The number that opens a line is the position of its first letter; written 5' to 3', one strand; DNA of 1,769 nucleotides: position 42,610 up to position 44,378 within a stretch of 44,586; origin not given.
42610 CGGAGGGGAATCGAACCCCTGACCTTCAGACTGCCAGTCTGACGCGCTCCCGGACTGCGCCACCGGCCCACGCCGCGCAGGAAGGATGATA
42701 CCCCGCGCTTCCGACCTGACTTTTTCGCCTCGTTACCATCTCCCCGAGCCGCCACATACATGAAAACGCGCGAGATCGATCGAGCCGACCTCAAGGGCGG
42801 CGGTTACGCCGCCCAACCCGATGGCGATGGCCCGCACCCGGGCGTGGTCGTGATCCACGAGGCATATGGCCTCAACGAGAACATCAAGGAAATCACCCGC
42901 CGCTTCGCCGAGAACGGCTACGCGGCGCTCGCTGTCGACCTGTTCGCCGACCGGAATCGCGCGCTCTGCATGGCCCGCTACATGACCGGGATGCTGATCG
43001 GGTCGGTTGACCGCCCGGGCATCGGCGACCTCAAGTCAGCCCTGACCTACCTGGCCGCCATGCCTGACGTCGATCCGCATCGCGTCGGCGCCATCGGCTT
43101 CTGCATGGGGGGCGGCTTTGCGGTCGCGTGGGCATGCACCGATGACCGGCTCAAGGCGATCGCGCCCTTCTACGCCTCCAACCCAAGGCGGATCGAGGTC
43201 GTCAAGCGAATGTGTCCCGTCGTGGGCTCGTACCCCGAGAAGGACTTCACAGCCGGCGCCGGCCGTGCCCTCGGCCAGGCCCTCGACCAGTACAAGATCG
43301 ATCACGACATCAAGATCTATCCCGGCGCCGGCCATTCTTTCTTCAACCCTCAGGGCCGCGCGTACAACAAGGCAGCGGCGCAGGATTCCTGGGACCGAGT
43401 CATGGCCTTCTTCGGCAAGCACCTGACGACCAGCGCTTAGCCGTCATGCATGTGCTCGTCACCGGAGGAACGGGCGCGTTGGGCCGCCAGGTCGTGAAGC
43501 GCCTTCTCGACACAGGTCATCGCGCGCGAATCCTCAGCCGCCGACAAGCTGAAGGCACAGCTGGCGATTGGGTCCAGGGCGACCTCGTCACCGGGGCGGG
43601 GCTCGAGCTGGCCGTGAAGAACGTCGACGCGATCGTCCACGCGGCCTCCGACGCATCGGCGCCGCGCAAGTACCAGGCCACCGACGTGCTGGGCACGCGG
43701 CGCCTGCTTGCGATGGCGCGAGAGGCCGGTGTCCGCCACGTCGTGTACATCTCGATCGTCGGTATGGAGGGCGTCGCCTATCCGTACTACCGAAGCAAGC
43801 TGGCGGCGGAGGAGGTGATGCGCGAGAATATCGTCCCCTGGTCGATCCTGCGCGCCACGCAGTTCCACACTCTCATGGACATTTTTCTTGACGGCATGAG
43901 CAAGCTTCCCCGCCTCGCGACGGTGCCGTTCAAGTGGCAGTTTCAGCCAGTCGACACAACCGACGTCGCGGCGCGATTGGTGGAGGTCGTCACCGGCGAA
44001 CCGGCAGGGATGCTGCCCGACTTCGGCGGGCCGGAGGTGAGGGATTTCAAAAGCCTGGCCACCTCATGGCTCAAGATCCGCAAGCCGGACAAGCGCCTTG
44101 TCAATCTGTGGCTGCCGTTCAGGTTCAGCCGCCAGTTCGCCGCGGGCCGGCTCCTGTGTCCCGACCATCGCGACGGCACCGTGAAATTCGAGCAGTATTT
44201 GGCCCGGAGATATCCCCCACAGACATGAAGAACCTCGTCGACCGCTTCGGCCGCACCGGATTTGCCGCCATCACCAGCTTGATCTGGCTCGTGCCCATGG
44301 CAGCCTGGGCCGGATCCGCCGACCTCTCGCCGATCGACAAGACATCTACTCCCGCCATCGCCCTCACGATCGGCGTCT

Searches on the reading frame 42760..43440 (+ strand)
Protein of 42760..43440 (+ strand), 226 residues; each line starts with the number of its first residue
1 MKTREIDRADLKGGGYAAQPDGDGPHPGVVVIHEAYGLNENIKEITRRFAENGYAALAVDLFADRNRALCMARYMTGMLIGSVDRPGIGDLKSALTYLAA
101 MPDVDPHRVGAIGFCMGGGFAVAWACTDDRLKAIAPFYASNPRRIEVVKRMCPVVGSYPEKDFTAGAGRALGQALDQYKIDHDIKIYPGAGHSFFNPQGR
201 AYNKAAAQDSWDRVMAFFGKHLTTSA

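Call 6: search_protein_families(library=pfam, proteins=[window:42760-43440:+], max_evalue=0.01)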
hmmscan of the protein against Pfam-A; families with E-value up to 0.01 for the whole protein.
window:42760-43440:+ (226 aa): 6 families
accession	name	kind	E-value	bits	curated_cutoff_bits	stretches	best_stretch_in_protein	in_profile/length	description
PF01738.24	DLH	-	7.7e-52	176.4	21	1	15-221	3-216/217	Dienelactone hydrolase family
PF05448.18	AXE1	-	5.4e-06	25.8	21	1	90-139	159-211/321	Acetyl xylan esterase (AXE1)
PF08840.17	BAAT_C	-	2.8e-05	24.7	20.9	0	93-134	8-49/210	BAAT / Acyl-CoA thioester hydrolase C terminal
PF00326.27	Peptidase_S9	-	6.7e-05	22.9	22.6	0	89-129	46-87/213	Prolyl oligopeptidase family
PF12740.14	PETase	-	7.5e-05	22.7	28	1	13-137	40-155/263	PET hydrolase-like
PF06500.17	FrsA-like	-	0.0027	17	22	0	94-136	252-295/414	Esterase FrsA-like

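Call 26: list_cluster_members(proteins=[window:42760-43440:+, window:35655-36272:-, window:37174-37560:-, window:40341-41252:+])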
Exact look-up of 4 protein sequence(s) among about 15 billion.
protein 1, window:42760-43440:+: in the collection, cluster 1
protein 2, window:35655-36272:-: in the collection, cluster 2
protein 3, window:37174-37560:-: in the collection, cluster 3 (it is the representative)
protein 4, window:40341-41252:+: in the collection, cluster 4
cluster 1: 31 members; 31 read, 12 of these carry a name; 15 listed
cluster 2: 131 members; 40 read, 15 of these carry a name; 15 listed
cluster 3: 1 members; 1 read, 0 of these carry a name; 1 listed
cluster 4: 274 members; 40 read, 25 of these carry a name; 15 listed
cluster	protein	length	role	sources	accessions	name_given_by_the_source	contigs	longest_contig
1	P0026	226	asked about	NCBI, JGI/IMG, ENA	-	-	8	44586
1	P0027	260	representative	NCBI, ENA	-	-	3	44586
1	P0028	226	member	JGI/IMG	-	carboxymethylenebutenolidase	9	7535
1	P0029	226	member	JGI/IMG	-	carboxymethylenebutenolidase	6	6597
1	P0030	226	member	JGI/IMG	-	carboxymethylenebutenolidase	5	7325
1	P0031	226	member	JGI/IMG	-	carboxymethylenebutenolidase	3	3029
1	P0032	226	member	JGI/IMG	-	carboxymethylenebutenolidase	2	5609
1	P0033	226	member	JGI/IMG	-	carboxymethylenebutenolidase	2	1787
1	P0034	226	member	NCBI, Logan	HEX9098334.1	MAG TPA: dienelactone hydrolase family protein [Candidatus Dormibacteraeota bacterium]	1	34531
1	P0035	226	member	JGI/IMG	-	carboxymethylenebutenolidase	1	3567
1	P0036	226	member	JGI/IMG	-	carboxymethylenebutenolidase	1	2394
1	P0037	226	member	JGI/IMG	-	carboxymethylenebutenolidase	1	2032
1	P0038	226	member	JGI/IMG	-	carboxymethylenebutenolidase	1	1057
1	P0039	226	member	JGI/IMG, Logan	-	carboxymethylenebutenolidase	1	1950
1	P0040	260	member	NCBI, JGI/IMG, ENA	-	-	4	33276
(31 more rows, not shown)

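Call 34: find_encoding_contigs(protein=P0034, flank=10000, max_places=3)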
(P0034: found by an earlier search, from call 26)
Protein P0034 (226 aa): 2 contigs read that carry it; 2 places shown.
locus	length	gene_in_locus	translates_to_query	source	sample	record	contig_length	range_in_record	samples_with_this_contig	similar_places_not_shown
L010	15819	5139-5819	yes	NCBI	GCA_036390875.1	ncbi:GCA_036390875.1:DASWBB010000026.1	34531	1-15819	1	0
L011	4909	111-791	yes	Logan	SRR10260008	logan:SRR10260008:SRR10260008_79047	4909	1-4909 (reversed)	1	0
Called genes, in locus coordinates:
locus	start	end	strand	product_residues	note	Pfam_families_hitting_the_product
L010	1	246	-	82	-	?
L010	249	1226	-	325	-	PF00005:ABC_tran, PF13304:AAA_21 (weak)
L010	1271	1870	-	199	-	PF00484:Pro_CA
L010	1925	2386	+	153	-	PF00583:Acetyltransf_1, PF13673:Acetyltransf_10, PF13508:Acetyltransf_7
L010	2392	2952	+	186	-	PF28474:DUF8412, PF13376:OmdA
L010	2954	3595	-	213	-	PF04299:FMN_bind_2, PF01243:PNPOx_N (weak)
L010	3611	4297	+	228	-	-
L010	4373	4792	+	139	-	-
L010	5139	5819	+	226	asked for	PF05448:AXE1 (weak), PF12740:PETase (weak), PF01738:DLH, PF08840:BAAT_C (faint)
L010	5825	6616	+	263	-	PF01073:3Beta_HSD, PF01370:Epimerase, PF02719:Polysacc_synt_2 (faint), PF05368:NmrA, PF07993:NAD_binding_4 (faint), PF13460:NAD_binding_10, PF16363:GDP_Man_Dehyd (weak)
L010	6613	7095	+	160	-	-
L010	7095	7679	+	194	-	PF05724:TPMT, PF03848:TehB, PF05175:MTS (weak), PF13489:Methyltransf_23 (weak), PF13847:Methyltransf_31, PF08241:Methyltransf_11, PF08242:Methyltransf_12, PF13649:Methyltransf_25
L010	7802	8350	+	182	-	PF04264:YceI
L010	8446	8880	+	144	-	PF12802:MarR_2, PF01047:MarR, PF12840:HTH_20 (faint), PF13463:HTH_27 (faint), PF13545:HTH_Crp_2 (faint)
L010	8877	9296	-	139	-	PF10604:Polyketide_cyc2, PF03364:Polyketide_cyc (weak)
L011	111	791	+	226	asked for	PF05448:AXE1 (weak), PF12740:PETase (weak), PF01738:DLH, PF08840:BAAT_C (faint)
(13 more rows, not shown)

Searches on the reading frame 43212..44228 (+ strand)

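Call 6: search_protein_families(library=pfam, proteins=[window:43212-44228:+], max_evalue=0.01)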
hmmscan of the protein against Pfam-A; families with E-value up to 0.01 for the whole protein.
window:43212-44228:+ (338 aa): 10 families
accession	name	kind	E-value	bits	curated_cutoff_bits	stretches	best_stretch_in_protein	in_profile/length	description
PF13460.12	NAD_binding_10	-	9.3e-17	61.9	27.2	1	85-218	1-146/184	NAD(P)H-binding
PF01370.27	Epimerase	-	2.9e-15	56.8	20.9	1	81-182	1-115/240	NAD dependent epimerase/dehydratase family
PF05368.20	NmrA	-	2.2e-11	44.4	27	1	80-225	4-160/298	NmrA-like family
PF01073.25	3Beta_HSD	-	1.8e-10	40.8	22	1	82-184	1-118/280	3-beta hydroxysteroid dehydrogenase/isomerase family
PF07993.18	NAD_binding_4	-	3.4e-07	30.1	20.1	0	133-181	84-136/258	Male sterility protein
PF16363.11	GDP_Man_Dehyd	-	3.9e-06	27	27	1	82-176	1-120/332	GDP-mannose 4,6 dehydratase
PF02719.21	Polysacc_synt_2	-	2e-05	24.4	20.2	0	81-105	1-25/293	Polysaccharide biosynthesis protein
PF04321.23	RmlD_sub_bind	-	3.4e-05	23.5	27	1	79-181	1-100/287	RmlD substrate binding domain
PF08659.16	KR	-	0.00012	22.5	22.6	1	81-140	3-62/180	KR domain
PF00106.31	adh_short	-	0.0035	17.3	26.6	1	80-116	2-38/195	short chain dehydrogenase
